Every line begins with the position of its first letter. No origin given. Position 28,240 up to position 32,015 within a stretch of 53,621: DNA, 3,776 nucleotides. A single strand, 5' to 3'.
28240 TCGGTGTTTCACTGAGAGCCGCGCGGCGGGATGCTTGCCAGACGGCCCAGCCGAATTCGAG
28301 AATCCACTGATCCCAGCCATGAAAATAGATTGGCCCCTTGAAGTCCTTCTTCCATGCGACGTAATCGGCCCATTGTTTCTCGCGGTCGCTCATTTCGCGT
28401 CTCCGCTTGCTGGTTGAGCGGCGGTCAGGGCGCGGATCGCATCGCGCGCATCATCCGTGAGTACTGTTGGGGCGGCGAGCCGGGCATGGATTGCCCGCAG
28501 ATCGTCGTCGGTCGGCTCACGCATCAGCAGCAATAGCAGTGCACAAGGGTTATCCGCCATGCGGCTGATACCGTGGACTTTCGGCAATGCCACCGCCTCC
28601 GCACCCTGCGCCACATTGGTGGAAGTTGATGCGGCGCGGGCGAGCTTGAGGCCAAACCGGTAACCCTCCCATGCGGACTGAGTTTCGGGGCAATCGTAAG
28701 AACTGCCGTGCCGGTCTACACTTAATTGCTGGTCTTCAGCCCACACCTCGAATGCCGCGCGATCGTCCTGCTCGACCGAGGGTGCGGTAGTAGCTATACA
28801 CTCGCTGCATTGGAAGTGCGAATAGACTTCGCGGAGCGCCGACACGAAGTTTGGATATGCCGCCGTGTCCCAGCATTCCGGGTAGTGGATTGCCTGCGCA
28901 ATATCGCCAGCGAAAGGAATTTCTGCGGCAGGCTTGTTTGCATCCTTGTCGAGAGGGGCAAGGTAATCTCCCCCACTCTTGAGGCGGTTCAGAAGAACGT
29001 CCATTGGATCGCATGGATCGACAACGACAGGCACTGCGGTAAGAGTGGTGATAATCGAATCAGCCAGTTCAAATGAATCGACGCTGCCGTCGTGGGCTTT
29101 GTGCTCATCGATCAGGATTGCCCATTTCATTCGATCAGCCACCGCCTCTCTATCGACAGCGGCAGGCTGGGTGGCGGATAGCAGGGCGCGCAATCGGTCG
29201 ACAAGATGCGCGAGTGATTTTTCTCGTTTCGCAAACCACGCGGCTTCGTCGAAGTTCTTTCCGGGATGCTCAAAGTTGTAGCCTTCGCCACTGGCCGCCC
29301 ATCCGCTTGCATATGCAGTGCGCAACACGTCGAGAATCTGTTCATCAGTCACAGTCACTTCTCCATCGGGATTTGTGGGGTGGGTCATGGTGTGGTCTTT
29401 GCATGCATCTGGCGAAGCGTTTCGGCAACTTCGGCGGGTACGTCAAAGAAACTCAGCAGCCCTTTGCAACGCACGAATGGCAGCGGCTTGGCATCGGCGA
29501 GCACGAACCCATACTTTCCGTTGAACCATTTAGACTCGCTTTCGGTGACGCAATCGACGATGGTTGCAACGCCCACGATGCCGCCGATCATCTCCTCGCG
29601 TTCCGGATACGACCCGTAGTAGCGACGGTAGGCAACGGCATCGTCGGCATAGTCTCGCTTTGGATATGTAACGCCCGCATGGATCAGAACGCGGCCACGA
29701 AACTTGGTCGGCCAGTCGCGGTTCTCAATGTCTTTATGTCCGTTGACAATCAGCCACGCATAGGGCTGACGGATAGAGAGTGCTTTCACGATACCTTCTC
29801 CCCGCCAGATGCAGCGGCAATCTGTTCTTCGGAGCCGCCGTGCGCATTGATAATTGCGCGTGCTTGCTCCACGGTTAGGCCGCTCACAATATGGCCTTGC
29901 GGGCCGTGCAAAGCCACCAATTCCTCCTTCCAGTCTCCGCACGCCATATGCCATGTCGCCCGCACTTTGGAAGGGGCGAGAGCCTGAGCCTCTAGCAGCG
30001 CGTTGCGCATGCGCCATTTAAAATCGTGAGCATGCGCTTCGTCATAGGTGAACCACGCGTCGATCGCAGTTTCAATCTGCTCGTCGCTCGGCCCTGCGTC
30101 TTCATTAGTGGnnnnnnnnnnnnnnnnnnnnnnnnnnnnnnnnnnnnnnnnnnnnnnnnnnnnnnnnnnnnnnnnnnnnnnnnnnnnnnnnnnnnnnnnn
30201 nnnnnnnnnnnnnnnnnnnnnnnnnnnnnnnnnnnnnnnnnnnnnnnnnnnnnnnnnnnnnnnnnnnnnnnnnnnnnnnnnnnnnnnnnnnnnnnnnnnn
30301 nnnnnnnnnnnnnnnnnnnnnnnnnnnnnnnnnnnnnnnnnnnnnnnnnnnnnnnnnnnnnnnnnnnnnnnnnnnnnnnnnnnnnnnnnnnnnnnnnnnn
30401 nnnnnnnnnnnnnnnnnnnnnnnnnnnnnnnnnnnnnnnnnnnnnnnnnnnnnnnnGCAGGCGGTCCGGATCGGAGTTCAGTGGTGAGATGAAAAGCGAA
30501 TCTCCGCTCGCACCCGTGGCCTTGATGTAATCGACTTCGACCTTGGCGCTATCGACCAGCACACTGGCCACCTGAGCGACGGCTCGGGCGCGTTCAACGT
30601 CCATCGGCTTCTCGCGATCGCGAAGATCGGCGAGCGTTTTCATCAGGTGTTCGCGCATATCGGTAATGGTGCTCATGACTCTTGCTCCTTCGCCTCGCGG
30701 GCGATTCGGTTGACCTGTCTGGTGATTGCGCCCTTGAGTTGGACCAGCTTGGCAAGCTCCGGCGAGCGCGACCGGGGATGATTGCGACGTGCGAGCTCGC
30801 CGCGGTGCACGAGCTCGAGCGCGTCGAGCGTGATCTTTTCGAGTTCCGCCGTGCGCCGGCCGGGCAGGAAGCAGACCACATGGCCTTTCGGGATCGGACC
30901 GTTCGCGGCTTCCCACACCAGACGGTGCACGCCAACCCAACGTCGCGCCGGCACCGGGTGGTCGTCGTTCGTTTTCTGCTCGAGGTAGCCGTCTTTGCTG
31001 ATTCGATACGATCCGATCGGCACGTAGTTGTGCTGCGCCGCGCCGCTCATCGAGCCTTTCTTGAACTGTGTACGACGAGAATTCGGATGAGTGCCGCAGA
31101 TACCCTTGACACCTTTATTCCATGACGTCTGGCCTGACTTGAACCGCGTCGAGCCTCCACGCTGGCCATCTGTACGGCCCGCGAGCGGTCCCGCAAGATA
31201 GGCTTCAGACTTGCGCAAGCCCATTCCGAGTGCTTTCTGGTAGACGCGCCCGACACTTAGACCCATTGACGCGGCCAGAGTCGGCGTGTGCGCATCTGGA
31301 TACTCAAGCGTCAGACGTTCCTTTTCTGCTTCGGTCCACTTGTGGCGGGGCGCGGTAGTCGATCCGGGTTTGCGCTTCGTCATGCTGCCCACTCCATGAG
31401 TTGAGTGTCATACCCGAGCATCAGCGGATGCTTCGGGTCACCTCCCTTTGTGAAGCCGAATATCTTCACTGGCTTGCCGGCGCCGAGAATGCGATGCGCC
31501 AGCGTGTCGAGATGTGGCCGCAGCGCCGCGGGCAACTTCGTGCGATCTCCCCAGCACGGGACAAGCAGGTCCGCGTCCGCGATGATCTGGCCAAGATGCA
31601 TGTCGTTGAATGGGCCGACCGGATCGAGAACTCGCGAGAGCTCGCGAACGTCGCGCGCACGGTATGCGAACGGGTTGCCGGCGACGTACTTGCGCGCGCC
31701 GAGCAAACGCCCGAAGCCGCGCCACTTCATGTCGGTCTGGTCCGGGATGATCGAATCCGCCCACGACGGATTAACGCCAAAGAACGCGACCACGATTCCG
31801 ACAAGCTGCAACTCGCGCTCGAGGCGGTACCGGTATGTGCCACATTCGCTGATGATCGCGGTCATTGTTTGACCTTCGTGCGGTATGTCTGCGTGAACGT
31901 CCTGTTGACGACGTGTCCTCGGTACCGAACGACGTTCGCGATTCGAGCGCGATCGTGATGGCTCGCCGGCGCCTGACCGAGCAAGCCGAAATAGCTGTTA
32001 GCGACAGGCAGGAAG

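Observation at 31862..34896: Diversity-generating retroelement with mismatches confined to template adenines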

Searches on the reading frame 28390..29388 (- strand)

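Call 23: search_protein_families(library=phrogs, proteins=[window:28390-29388:-], max_evalue=0.00001)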
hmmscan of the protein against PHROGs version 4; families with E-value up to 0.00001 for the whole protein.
window:28390-29388:- (332 aa): 1 family
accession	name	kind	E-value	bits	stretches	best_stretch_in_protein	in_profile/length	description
phrog_36186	-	unknown function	1.3e-06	29.4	1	266-305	41-80/93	-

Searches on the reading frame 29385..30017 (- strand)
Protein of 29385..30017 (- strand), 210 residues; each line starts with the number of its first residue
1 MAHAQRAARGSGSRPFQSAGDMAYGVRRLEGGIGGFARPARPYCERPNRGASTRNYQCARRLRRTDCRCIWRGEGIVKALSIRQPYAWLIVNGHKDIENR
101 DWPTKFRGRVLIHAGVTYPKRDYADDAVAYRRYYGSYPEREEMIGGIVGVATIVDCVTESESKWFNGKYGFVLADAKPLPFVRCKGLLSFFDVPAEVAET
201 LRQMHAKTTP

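Call 23: search_protein_families(library=phrogs, proteins=[window:29385-30017:-], max_evalue=0.00001)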
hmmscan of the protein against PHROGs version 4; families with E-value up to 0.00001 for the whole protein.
window:29385-30017:- (210 aa): 1 family
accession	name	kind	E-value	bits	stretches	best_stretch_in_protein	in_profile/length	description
phrog_3193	-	unknown function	6e-50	171.2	1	76-204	84-217/269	-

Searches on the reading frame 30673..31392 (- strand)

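Call 23: search_protein_families(library=phrogs, proteins=[window:30673-31392:-], max_evalue=0.00001)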
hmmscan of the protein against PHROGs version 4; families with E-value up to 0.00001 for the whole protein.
window:30673-31392:- (239 aa): 1 family
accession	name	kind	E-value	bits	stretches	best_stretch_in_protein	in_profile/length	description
phrog_1891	-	DNA, RNA and nucleotide metabolism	9e-46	157.4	1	10-238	43-248/255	HNH endonuclease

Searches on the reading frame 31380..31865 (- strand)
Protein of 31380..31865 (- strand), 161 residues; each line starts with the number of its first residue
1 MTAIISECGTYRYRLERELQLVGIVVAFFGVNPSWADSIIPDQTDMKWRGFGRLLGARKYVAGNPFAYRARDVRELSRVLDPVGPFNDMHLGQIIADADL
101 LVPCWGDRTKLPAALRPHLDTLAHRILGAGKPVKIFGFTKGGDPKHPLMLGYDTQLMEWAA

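Call 6: search_protein_families(library=pfam, proteins=[window:31380-31865:-], max_evalue=0.01)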
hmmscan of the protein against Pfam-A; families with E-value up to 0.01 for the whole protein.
window:31380-31865:- (161 aa): 1 family
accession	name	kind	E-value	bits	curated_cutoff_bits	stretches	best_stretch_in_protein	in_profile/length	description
PF07799.17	DUF1643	-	2.3e-19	70.2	22.5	1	12-148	1-134/134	Protein of unknown function (DUF1643)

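Call 23: search_protein_families(library=phrogs, proteins=[window:31380-31865:-], max_evalue=0.00001)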
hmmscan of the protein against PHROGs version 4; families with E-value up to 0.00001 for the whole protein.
window:31380-31865:- (161 aa): 1 family
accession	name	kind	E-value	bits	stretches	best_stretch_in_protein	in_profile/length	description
phrog_3230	-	unknown function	1.2e-45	156.3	1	1-160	9-164/167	-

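Call 73: search_protein_families(library=ncbifam, proteins=[window:31380-31865:-], max_evalue=0.001)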
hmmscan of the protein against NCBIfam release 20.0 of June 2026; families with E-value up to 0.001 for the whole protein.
window:31380-31865:- (161 aa): 1 family
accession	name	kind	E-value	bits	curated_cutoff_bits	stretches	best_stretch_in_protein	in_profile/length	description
TIGR00306.2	apgM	subfamily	0.00048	19.2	320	1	98-155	11-68/403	2,3-bisphosphoglycerate-independent phosphoglycerate mutase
